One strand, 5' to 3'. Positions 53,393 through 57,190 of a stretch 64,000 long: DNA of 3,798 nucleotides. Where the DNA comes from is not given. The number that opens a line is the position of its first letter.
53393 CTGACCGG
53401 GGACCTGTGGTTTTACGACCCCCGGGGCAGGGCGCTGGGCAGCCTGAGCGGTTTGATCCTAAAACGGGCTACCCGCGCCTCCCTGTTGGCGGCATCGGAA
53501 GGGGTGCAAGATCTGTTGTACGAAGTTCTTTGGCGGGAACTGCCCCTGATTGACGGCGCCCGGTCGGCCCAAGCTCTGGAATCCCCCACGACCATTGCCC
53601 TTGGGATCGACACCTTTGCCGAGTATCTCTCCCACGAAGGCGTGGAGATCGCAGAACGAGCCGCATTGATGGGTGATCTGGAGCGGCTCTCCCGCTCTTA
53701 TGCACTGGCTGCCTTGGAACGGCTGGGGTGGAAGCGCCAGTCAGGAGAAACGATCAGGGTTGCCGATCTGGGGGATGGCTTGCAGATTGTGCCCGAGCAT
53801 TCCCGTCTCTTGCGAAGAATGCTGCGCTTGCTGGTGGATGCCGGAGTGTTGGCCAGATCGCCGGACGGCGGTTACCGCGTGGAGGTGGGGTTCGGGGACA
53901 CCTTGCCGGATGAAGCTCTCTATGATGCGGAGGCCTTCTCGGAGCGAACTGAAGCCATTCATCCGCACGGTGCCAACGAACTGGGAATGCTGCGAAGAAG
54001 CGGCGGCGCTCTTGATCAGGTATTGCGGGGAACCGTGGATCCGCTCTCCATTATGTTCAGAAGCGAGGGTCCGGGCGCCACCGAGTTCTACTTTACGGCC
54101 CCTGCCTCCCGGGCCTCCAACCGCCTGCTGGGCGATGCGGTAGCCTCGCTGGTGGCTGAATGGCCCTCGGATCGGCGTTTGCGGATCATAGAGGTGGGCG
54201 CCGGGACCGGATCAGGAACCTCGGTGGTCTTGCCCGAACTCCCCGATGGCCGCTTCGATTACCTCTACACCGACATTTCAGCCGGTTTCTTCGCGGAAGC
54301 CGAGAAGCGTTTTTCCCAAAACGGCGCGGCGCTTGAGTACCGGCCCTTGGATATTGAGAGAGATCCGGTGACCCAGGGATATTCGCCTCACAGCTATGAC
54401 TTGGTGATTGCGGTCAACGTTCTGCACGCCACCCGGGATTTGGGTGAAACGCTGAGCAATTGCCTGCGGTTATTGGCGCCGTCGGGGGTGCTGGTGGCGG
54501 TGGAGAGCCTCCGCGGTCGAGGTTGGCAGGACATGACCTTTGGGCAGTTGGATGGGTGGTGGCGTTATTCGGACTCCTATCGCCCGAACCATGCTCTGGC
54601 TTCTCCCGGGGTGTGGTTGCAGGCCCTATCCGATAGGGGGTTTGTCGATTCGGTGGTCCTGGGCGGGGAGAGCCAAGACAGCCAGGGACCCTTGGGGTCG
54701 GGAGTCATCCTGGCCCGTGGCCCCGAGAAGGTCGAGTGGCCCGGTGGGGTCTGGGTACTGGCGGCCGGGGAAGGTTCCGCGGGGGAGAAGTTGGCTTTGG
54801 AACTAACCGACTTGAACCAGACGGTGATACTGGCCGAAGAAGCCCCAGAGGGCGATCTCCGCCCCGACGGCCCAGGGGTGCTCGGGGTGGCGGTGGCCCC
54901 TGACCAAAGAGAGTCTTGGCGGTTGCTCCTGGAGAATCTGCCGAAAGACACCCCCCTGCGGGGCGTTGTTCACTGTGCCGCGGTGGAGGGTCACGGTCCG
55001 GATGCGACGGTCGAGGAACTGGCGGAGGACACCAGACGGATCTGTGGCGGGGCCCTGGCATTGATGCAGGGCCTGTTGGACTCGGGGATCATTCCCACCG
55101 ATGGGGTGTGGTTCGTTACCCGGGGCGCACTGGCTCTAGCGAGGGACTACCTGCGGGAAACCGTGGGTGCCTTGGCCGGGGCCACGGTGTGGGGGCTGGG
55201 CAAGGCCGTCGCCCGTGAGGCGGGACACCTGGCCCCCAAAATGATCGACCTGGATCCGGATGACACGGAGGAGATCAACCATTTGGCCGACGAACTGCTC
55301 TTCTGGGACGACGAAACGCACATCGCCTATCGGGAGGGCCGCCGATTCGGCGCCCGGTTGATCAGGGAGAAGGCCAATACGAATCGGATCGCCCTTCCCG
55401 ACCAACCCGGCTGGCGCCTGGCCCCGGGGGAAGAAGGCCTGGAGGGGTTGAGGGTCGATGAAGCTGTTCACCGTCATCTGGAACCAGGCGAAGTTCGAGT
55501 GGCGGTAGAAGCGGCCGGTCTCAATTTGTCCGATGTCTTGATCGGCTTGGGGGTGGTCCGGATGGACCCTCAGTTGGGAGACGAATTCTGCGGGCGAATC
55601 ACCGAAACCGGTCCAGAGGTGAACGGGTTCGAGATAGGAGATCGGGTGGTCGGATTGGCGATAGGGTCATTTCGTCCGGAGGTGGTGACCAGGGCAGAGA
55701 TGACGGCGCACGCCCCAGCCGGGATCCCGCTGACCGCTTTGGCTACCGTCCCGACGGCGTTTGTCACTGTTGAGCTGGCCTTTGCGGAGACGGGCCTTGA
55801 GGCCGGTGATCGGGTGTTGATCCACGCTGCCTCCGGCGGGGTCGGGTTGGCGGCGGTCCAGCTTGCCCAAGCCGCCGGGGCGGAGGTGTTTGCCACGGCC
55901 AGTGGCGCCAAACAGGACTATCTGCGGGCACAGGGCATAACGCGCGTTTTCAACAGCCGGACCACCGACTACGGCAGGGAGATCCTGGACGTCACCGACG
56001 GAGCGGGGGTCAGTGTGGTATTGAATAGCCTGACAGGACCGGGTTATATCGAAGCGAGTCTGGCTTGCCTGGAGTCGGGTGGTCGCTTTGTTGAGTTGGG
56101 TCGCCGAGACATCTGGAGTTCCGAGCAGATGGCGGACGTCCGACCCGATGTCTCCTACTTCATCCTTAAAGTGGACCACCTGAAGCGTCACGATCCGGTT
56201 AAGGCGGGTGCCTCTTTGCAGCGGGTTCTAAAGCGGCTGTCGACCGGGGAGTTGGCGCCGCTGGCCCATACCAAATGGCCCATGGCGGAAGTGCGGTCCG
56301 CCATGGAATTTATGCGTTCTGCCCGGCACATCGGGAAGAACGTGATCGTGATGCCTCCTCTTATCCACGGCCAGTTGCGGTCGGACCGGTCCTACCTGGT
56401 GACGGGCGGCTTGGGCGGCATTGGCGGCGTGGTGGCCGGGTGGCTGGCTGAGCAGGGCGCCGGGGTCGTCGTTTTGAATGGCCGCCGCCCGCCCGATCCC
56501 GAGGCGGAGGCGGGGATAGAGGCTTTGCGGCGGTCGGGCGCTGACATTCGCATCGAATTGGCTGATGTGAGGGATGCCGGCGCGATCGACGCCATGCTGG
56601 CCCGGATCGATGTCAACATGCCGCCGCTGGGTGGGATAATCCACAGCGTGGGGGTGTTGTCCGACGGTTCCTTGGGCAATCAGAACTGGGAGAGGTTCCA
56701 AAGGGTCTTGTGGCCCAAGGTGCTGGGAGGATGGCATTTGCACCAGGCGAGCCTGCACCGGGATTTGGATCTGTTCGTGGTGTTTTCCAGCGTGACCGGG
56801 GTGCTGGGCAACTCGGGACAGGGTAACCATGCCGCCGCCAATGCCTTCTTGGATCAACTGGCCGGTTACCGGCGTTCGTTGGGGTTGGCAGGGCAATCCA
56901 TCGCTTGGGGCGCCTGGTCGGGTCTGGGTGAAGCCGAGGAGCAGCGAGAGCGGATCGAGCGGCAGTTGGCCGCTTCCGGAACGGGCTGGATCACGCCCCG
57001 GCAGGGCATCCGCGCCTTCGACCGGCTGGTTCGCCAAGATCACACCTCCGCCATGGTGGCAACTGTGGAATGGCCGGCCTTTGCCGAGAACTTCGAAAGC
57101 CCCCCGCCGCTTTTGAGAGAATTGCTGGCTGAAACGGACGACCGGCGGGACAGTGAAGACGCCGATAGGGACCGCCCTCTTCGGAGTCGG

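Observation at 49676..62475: Orphan FAS-like, highly reducing type I PKS locus with unusual architecture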

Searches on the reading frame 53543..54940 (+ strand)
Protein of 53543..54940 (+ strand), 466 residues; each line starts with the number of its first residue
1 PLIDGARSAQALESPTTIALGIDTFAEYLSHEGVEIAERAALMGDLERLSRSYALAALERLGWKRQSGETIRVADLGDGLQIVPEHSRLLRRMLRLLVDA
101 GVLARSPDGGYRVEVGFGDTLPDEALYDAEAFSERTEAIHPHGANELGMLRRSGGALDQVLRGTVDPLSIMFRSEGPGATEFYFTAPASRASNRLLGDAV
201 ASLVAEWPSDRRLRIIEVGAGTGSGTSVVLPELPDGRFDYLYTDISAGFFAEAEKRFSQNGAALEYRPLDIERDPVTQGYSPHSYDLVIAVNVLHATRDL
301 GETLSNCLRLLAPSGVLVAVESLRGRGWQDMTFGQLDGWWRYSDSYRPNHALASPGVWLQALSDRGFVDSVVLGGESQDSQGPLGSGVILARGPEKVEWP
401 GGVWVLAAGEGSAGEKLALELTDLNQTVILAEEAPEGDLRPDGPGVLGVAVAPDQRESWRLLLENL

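Call 60: search_solved_structures(query=window:53543-54940:+, max_evalue=0.00001, show_alignments=2)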
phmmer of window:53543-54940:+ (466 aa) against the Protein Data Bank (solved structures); distinct sequences matched with E-value up to 0.00001: 7.
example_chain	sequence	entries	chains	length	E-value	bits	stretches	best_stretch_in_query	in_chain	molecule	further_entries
5thy_A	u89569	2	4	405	3.1e-59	204.1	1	42-374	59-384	CurJ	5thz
6kjg_A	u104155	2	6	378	9.9e-36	126.6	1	149-368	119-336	Dual-functional monooxygenase/methyltransferase psoF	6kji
7cpx_A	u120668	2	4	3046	3.4e-29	105.1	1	140-367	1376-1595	Lovastatin nonaketide synthase, polyketide synthase component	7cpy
6cca_A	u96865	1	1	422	3.9e-28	101.6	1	43-369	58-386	DisA protein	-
6d6y_A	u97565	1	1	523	4.2e-28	101.5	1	38-375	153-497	AprA Methyltransferase 2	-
7dmb_A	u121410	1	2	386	3.2e-27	98.6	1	211-377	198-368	Putative methyltransferase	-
5mpt_A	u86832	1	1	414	5.4e-25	91.2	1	82-367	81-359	Citrinin polyketide synthase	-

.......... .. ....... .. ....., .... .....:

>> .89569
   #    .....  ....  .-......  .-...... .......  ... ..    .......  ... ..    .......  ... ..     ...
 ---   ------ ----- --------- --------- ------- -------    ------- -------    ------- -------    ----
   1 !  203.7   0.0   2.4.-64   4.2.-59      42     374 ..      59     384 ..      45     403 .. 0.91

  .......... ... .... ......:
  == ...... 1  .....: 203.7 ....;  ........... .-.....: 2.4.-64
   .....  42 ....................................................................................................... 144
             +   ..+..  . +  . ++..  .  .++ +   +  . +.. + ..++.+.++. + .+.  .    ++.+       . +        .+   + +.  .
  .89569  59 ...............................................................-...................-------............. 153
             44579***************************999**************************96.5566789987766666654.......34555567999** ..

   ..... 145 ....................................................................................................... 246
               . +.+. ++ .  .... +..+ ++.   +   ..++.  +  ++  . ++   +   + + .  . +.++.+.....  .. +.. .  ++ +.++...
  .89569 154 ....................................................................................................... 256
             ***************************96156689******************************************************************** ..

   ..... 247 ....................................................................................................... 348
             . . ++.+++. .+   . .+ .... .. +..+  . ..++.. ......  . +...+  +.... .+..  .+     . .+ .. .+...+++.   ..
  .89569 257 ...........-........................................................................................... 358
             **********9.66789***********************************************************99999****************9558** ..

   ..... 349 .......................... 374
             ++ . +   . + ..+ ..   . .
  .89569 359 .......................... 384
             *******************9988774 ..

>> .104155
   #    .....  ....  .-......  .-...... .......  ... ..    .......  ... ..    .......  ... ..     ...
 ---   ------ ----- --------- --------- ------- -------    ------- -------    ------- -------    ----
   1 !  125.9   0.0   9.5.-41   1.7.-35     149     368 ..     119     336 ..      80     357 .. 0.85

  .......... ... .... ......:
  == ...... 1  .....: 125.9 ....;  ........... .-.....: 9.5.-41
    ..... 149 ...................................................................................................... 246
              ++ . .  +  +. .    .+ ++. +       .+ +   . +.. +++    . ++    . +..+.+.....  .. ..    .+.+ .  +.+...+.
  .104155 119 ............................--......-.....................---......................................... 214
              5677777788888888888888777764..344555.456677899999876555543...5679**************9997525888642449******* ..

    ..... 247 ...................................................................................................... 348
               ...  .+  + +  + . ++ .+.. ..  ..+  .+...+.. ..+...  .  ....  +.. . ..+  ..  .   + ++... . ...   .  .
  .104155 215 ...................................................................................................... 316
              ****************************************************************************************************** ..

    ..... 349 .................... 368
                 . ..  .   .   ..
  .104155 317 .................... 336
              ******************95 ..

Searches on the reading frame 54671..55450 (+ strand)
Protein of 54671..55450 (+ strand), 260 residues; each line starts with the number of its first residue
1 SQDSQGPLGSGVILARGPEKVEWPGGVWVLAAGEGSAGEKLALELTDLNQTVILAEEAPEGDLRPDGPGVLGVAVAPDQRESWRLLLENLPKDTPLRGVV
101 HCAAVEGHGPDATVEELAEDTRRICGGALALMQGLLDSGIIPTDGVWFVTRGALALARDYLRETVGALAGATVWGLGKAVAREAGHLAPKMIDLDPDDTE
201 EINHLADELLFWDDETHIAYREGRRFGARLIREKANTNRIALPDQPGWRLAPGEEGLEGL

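Call 73: search_protein_families(library=pfam, proteins=[window:54671-55450:+], max_evalue=0.01)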
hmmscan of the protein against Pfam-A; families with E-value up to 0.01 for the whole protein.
window:54671-55450:+ (260 aa): 0 families

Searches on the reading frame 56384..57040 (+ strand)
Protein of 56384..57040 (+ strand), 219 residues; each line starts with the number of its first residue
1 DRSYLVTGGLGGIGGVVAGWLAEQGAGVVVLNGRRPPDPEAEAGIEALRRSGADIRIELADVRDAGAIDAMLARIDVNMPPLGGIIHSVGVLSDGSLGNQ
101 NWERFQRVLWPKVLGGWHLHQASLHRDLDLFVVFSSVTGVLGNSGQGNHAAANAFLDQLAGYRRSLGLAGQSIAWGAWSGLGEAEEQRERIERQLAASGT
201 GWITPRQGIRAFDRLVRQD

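Call 46: search_solved_structures(query=window:56384-57040:+, max_evalue=1e-10, show_alignments=4)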
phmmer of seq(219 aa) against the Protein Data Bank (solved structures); distinct sequences matched with E-value up to 1e-10: 50.
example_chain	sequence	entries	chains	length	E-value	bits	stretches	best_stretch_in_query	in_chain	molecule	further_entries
9d2y_A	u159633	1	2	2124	2.3e-43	151.7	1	1-219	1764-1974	Multifunctional mycocerosic acid synthase membrane-associated MAS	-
9d2z_A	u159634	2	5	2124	2.3e-43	151.7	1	1-219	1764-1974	Mycocerosic acid synthase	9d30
3mjv_A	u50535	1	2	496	8e-37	130.3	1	3-219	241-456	AmphB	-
3mjc_A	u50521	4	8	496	3.2e-36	128.3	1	3-219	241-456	AmphB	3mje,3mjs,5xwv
4dif_A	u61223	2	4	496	3.3e-36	128.3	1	3-219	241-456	AmphB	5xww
3mjt_A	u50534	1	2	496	1.6e-35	126.1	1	3-219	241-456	AmphB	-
3slk_A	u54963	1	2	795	1.1e-34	123.2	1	4-214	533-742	Polyketide synthase extender module 2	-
5bp4_A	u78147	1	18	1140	3.9e-34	121.5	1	1-219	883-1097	Mycocerosic acid synthase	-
6w7s_A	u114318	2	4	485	6.4e-33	117.5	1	4-186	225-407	EryAI | KR1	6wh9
2fr0_A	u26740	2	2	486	6.4e-33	117.5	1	4-186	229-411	Erythromycin synthase, EryAI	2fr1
4j1q_A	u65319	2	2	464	7.7e-33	117.2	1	3-213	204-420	Polyketide synthase PksJ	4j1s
7m7i_B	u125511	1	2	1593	9.8e-33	116.9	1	4-186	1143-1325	EryAI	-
7m7j_B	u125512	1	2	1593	9.9e-33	116.9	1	4-186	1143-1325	EryAI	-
7m7e_B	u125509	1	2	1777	1.3e-32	116.5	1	4-186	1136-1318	6-deoxyerythronolide-B synthase EryA2, modules 3 and 4,EryAI,6-deoxyerythronolide-B syntha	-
7m7f_B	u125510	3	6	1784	1.4e-32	116.3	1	4-186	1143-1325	EryAI,6-deoxyerythronolide-B synthase EryA3, modules 5 and 6 chimera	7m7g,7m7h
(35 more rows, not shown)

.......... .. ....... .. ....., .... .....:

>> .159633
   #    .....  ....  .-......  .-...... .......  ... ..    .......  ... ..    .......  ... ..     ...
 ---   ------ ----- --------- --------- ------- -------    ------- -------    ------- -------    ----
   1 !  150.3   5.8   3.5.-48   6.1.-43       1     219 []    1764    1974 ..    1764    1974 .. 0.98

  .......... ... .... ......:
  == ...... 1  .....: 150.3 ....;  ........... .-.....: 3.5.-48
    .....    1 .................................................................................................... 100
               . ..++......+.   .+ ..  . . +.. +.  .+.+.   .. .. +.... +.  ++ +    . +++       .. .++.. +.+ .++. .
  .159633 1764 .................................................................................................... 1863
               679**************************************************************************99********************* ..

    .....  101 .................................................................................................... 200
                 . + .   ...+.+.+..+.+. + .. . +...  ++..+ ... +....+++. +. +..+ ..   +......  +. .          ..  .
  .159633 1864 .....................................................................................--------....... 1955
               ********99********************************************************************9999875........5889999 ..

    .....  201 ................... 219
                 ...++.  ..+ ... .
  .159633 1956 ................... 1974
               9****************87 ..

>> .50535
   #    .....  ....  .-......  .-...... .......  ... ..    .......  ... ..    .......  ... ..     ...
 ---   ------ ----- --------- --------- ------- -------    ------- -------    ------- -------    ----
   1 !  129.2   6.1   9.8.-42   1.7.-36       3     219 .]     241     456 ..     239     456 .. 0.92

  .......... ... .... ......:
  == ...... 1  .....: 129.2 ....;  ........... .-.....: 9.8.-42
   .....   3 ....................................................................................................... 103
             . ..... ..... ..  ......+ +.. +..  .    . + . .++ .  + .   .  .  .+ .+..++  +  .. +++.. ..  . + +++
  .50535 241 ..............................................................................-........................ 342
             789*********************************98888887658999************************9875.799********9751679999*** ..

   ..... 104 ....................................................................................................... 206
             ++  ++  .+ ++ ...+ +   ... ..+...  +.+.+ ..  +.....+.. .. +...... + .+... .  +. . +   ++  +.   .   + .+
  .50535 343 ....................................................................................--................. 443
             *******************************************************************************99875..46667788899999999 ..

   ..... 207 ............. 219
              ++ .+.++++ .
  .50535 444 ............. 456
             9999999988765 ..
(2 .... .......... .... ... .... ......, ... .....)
